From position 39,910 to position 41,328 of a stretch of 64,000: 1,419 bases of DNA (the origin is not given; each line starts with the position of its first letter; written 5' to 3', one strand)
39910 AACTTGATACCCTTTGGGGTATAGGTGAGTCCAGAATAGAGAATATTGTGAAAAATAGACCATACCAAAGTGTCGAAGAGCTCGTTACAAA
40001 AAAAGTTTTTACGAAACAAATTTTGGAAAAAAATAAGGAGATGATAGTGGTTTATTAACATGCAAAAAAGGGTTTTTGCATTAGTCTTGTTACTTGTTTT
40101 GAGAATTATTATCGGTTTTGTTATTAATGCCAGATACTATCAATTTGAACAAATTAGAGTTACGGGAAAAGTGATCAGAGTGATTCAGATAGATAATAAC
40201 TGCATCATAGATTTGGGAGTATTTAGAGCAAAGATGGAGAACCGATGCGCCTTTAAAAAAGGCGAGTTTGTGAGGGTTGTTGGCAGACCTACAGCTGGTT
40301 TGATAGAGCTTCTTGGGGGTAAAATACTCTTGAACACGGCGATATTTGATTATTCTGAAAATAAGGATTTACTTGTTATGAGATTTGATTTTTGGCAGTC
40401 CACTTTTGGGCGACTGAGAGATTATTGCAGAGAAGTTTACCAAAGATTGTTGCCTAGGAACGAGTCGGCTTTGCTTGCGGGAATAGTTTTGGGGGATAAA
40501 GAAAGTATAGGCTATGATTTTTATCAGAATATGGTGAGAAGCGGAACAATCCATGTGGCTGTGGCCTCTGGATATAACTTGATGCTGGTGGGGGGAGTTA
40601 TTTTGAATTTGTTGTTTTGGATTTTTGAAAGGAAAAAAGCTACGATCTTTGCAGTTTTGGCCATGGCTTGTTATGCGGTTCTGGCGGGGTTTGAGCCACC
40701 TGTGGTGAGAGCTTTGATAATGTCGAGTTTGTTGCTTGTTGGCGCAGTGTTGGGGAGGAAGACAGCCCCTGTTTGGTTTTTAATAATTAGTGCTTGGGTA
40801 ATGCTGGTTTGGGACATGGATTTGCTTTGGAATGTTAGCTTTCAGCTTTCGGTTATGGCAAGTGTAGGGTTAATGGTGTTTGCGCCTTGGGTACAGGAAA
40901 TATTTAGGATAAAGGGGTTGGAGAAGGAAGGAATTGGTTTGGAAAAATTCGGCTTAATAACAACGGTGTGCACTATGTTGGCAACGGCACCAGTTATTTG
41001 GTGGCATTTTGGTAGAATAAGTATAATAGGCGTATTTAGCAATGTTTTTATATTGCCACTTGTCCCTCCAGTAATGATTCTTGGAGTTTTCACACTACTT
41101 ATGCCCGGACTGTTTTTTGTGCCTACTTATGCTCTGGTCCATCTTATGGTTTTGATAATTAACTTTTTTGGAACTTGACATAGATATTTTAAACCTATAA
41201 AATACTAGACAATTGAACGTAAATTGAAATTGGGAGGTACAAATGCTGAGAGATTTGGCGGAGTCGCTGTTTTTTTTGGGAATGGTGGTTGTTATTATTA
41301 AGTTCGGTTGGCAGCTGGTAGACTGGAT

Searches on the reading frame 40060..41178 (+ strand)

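Call 12: search_protein_families(library=pfam, proteins=[window:40060-41178:+], max_evalue=0.01)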
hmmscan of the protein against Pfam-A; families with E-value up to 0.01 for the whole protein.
window:40060-41178:+ (372 aa): 1 family
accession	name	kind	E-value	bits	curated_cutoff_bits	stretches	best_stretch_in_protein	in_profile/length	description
PF03772.21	Competence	-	7.3e-44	150.6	23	1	142-367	1-225/270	Competence protein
